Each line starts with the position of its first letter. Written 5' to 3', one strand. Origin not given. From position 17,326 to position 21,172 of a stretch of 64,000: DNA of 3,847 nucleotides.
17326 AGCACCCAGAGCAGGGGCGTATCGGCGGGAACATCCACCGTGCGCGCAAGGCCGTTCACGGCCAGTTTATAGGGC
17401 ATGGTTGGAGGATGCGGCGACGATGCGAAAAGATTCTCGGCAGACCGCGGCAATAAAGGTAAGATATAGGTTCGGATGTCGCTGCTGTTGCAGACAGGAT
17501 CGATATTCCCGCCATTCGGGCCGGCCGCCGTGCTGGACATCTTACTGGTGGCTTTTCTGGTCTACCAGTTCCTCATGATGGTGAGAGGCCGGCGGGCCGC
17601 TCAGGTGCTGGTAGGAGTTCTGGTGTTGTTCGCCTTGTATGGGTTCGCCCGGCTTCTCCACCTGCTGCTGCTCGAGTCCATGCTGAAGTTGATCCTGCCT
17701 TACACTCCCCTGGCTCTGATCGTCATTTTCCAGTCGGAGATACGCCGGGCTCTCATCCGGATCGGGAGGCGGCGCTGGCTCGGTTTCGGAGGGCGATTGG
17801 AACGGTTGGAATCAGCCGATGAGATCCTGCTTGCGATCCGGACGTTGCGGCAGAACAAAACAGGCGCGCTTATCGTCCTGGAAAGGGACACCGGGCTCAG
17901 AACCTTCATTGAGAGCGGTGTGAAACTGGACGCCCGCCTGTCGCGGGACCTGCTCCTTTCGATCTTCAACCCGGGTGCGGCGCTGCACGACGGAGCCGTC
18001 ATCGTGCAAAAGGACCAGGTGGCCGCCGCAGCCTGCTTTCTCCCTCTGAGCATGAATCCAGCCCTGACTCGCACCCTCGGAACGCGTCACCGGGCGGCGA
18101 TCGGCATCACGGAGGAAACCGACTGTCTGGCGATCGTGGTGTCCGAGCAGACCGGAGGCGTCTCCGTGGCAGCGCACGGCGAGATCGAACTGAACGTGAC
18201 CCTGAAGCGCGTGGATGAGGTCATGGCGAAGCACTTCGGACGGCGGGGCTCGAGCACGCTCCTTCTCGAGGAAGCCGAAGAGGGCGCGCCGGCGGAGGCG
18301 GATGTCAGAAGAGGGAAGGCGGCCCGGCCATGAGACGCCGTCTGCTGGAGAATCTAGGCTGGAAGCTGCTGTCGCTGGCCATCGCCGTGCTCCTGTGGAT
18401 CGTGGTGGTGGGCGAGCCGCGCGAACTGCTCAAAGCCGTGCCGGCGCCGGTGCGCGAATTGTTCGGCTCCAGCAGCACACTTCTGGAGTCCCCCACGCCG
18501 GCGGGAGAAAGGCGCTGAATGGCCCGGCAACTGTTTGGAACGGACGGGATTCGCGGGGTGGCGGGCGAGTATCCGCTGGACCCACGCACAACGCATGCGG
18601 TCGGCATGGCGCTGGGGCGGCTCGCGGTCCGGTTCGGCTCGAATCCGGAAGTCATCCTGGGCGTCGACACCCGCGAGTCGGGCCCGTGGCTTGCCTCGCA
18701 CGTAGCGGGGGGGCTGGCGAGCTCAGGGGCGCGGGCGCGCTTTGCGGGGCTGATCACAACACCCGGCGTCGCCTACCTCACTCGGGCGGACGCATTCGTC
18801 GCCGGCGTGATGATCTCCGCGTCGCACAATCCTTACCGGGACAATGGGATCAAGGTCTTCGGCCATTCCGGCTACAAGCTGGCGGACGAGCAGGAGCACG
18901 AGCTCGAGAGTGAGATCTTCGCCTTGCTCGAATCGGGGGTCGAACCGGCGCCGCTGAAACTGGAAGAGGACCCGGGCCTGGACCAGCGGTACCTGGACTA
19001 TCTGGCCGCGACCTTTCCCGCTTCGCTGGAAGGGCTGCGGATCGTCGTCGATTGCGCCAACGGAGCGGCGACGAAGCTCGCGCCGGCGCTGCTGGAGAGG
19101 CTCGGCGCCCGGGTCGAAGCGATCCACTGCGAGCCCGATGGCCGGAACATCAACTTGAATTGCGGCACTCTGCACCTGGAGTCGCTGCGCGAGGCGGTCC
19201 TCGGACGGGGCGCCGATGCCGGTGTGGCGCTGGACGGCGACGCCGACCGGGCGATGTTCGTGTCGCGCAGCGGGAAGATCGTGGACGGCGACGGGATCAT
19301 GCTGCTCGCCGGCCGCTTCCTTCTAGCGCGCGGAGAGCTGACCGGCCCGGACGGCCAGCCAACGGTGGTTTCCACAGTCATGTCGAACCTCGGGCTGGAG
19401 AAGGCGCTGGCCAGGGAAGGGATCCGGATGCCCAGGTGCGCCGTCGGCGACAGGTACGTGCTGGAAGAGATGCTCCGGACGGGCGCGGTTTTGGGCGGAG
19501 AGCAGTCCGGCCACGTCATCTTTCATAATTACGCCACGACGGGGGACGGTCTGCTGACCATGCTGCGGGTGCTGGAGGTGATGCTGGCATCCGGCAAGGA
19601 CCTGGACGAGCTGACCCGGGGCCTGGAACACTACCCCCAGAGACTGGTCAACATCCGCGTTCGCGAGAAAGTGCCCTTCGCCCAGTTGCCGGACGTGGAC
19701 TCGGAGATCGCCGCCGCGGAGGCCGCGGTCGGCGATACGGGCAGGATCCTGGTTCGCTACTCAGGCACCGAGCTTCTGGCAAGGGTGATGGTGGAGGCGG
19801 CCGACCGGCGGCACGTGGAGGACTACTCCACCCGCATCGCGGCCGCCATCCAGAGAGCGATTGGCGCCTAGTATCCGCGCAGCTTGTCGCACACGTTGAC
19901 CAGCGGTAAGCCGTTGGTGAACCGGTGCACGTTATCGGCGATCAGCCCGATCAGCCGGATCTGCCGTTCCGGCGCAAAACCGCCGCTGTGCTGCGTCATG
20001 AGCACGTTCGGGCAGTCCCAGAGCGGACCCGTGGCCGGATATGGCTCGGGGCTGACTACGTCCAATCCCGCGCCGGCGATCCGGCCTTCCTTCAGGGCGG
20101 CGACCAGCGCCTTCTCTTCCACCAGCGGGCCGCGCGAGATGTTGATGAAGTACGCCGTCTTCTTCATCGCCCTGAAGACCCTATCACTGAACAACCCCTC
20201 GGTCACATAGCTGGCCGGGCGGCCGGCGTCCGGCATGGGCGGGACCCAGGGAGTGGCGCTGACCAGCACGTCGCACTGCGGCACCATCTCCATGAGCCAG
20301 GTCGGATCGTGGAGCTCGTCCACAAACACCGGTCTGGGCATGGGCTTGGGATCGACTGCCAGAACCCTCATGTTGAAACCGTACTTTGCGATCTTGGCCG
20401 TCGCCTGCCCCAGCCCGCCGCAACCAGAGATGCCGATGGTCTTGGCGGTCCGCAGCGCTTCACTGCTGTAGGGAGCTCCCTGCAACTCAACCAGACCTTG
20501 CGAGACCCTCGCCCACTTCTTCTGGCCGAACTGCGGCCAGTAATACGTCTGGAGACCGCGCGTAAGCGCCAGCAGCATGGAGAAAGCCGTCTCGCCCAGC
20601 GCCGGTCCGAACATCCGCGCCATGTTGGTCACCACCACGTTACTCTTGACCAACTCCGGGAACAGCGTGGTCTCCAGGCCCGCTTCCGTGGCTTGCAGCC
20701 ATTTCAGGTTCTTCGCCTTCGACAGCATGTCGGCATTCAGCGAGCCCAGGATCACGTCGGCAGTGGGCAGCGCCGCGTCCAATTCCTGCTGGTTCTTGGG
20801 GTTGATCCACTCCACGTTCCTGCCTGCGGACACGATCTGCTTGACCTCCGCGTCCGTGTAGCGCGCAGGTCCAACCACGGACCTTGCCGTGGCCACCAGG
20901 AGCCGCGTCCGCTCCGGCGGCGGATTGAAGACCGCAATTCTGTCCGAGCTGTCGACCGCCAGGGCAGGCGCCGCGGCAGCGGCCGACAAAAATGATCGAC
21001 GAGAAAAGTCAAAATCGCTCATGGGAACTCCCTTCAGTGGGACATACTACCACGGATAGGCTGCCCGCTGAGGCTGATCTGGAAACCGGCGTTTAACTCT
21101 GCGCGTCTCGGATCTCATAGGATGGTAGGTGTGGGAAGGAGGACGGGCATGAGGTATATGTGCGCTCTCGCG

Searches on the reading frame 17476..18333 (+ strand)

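Call 68: search_protein_families(library=pfam, proteins=[window:17476-18333:+], max_evalue=0.00001)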
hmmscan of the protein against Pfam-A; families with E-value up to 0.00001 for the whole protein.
window:17476-18333:+ (285 aa): 2 families
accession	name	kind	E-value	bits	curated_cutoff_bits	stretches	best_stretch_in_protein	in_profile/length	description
PF02457.21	DAC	-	6.8e-42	142.3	27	1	120-236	3-118/119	DisA bacterial checkpoint controller nucleotide-binding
PF19293.4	CdaA_N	-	6.2e-10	39.6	23.8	1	17-89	8-81/81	CdaA N-terminal transmembrane domain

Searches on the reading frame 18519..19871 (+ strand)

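Call 8: search_protein_families(library=pfam, proteins=[window:18519-19871:+], max_evalue=0.0001)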
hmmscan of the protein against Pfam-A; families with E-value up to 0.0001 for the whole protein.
window:18519-19871:+ (450 aa): 4 families
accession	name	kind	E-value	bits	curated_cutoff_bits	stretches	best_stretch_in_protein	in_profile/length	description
PF02878.22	PGM_PMM_I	-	5.8e-36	123.7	22.5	1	3-135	1-133/138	Phosphoglucomutase/phosphomannomutase, alpha/beta/alpha domain I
PF02880.22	PGM_PMM_III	-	1.1e-33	116.2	20.7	1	256-367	1-109/115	Phosphoglucomutase/phosphomannomutase, alpha/beta/alpha domain III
PF02879.22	PGM_PMM_II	-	2.3e-18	67.1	29.3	1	157-251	2-102/103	Phosphoglucomutase/phosphomannomutase, alpha/beta/alpha domain II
PF00408.26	PGM_PMM_IV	-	4.3e-14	52.8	23.1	1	376-442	1-67/68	Phosphoglucomutase/phosphomannomutase, C-terminal domain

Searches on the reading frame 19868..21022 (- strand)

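Call 8: search_protein_families(library=pfam, proteins=[window:19868-21022:-], max_evalue=0.0001)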
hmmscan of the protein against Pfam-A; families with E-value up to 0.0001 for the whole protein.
window:19868-21022:- (384 aa): 2 families
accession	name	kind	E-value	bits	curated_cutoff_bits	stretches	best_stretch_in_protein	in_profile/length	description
PF02826.25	2-Hacid_dh_C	-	2.9e-40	138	25.1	1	148-347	2-178/178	D-isomer specific 2-hydroxyacid dehydrogenase, NAD binding domain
PF00389.36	2-Hacid_dh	-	5.1e-05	23.4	24.6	1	59-376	10-131/134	D-isomer specific 2-hydroxyacid dehydrogenase, catalytic domain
